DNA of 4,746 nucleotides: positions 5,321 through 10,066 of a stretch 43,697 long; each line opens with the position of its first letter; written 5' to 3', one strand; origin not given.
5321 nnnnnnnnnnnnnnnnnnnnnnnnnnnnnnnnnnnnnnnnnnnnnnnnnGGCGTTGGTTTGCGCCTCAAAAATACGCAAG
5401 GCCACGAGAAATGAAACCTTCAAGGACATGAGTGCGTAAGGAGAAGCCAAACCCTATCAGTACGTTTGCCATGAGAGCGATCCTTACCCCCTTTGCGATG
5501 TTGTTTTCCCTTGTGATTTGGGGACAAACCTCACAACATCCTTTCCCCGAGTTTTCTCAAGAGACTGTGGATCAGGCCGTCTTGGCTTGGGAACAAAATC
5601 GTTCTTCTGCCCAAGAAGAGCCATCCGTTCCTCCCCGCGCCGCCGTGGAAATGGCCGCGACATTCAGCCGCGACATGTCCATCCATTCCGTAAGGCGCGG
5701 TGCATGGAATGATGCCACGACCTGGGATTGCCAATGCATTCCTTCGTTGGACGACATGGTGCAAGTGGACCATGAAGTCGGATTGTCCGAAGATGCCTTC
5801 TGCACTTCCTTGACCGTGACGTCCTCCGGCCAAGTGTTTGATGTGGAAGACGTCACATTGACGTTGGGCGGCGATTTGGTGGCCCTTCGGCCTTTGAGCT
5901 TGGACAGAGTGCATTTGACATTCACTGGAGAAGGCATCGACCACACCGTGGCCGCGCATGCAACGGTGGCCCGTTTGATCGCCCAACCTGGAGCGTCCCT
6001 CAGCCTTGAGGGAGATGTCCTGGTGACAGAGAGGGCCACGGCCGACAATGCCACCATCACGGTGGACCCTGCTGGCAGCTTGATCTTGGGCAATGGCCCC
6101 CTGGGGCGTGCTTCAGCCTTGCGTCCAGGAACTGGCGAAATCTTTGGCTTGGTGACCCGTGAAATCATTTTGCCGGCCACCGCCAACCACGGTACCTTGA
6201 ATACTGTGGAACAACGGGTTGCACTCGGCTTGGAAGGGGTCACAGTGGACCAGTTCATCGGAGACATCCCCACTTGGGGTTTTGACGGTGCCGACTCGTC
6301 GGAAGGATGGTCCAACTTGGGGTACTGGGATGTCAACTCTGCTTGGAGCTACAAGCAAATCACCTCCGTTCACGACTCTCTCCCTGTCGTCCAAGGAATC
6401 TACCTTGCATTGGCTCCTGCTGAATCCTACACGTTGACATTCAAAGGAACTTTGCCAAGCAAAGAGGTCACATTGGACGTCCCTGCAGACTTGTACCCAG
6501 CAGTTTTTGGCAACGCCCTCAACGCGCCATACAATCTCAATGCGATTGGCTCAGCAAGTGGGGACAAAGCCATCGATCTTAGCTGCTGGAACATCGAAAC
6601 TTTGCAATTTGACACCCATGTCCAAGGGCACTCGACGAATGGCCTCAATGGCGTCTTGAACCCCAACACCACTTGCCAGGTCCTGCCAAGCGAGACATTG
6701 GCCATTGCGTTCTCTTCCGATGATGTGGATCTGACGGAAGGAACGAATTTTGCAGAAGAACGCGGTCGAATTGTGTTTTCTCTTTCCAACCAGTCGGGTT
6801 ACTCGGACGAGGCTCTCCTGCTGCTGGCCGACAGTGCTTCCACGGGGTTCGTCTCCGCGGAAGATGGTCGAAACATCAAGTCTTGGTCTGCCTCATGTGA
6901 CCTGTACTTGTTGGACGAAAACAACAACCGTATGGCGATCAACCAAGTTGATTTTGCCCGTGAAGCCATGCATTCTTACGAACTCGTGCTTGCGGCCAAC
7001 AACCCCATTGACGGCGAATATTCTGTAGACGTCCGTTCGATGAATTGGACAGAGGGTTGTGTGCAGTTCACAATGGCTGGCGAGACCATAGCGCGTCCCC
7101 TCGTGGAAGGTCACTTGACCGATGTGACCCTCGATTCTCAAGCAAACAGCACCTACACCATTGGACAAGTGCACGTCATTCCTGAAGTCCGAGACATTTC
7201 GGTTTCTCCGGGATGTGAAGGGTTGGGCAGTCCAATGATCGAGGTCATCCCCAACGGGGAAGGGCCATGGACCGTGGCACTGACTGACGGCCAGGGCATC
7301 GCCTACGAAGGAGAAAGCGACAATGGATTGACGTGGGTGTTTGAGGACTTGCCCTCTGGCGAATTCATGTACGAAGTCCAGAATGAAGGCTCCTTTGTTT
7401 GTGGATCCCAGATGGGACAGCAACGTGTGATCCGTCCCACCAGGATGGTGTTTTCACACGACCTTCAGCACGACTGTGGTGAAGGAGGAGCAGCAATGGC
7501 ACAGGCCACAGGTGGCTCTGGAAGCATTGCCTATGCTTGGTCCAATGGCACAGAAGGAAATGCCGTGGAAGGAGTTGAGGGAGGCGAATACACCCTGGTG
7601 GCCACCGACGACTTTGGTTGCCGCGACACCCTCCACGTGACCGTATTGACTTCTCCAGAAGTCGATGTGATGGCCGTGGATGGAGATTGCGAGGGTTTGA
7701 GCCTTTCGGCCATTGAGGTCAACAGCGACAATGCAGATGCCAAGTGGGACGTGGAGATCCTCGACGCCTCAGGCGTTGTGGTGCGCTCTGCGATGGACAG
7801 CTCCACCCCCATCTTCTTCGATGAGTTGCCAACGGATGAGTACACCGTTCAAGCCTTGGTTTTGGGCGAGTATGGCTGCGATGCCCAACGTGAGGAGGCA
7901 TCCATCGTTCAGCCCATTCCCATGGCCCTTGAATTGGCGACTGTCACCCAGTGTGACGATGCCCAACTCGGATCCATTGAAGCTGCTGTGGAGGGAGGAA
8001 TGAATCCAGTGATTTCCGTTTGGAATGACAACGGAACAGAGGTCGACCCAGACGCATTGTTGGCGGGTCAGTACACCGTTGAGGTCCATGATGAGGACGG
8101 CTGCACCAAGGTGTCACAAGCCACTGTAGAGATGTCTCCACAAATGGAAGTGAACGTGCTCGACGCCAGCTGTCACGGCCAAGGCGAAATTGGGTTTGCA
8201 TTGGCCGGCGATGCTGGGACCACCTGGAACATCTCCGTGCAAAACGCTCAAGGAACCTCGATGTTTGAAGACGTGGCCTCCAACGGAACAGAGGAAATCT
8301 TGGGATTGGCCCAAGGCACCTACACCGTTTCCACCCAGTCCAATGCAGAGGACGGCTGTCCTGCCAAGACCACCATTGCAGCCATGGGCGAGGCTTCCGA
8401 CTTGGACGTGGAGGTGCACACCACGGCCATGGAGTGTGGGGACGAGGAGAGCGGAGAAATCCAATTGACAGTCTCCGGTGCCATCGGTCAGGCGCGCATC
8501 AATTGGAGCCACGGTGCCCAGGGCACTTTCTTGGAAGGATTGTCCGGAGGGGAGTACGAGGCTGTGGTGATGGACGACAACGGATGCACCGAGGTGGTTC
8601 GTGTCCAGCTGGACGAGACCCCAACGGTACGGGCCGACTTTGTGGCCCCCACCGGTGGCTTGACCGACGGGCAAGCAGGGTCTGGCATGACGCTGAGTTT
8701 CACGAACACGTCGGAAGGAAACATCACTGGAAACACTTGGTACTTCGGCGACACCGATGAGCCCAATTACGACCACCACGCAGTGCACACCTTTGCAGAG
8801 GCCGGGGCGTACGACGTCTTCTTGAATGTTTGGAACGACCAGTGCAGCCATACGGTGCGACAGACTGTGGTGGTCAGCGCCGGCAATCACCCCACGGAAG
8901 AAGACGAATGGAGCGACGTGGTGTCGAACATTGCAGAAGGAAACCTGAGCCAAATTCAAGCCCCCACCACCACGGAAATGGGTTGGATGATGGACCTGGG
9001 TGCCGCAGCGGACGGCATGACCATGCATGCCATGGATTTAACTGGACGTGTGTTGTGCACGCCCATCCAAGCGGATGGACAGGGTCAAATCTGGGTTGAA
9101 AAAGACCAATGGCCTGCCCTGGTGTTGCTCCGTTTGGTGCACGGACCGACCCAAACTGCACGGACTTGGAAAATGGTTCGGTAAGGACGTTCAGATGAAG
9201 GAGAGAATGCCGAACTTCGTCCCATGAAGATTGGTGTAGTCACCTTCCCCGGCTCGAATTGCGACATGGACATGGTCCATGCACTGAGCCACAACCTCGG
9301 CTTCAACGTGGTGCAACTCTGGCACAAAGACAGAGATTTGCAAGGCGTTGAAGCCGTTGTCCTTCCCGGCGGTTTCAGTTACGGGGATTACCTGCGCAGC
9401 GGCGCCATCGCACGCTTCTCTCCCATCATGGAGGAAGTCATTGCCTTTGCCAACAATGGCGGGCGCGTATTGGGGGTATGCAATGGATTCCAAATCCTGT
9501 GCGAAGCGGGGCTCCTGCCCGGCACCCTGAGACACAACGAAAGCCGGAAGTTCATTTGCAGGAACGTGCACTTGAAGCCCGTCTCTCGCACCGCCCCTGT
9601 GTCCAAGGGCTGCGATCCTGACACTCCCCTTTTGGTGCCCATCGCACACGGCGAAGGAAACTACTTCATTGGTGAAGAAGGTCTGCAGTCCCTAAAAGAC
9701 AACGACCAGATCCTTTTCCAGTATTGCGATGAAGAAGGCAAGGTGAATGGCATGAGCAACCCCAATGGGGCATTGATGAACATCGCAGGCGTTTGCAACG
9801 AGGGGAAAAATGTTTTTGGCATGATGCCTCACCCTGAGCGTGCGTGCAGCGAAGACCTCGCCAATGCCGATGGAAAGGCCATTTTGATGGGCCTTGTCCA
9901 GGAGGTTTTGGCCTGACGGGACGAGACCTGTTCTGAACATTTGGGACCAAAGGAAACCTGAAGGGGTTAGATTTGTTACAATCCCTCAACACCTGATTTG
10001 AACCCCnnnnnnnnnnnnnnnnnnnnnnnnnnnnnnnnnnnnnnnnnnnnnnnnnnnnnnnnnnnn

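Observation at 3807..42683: A -7-type octamer TAnnTT[T/C/A]G ends 4-6 nt before many start codons, suggesting pervasive leaderless expression or an unrecognised initiation signal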

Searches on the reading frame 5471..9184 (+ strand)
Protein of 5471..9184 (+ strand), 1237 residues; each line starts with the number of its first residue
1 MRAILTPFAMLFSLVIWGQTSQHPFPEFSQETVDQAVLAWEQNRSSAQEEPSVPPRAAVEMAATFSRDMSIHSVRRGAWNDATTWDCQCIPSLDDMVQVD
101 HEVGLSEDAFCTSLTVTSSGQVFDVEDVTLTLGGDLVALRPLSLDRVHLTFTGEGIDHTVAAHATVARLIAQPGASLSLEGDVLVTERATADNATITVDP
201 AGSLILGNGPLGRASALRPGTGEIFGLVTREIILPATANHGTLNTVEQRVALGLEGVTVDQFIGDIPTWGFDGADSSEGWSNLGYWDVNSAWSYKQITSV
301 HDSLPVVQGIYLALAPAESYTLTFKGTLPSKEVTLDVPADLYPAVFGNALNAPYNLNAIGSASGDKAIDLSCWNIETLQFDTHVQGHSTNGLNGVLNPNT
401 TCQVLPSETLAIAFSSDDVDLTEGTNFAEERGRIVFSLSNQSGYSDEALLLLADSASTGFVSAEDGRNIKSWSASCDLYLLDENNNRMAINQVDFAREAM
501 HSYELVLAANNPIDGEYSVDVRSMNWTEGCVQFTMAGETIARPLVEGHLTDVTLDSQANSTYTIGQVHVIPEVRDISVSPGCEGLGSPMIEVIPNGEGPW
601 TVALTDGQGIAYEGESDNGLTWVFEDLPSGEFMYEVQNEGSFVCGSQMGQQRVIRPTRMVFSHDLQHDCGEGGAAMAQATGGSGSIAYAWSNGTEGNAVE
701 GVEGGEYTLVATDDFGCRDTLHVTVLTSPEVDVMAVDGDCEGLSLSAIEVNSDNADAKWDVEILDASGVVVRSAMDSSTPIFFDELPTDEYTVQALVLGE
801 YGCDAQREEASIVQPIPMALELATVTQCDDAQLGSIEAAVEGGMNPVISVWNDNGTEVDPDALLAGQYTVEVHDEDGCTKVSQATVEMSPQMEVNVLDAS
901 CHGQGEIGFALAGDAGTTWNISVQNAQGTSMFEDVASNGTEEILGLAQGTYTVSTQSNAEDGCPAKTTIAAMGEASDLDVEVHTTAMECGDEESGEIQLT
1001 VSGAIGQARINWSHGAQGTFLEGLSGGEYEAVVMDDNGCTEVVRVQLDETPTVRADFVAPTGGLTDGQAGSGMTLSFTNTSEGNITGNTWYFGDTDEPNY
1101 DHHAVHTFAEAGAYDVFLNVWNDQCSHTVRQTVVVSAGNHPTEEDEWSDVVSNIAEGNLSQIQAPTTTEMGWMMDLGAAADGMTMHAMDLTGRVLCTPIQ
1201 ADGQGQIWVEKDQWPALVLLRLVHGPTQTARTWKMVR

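Call 7: search_protein_families(library=pfam, proteins=[window:5471-9184:+])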
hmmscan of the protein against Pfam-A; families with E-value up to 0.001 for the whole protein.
window:5471-9184:+ (1237 aa): 3 families
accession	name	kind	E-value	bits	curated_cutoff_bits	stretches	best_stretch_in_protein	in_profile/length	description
PF18911.6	PKD_4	-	7.8e-07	29.5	27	1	1073-1135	22-83/85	PKD domain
PF00801.26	PKD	-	0.00012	22.5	23.5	1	1071-1134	13-79/80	PKD domain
PF13573.12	SprB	-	0.00048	20.2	28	0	989-1013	9-33/37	SprB repeat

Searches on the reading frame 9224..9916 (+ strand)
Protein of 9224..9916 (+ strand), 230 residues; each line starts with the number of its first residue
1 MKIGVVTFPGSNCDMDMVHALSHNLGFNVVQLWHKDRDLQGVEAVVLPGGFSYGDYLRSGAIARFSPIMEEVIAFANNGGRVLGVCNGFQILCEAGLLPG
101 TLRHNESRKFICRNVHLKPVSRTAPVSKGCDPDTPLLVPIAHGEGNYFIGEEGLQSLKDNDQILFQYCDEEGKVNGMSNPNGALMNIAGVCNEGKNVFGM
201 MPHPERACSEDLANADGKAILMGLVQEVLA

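Call 7: search_protein_families(library=pfam, proteins=[window:9224-9916:+])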
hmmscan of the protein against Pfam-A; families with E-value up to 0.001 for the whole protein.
window:9224-9916:+ (230 aa): 3 families
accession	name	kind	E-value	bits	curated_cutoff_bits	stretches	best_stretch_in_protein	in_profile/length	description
PF13507.12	GATase_5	-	6.6e-43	147.1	27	1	2-210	3-232/260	CobB/CobQ-like glutamine amidotransferase domain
PF07685.20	GATase_3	-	2.1e-08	34.5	27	1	30-95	27-91/196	CobB/CobQ-like glutamine amidotransferase domain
PF01965.30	DJ-1_PfpI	-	3.9e-05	24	26.6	1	39-100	59-115/165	DJ-1/PfpI family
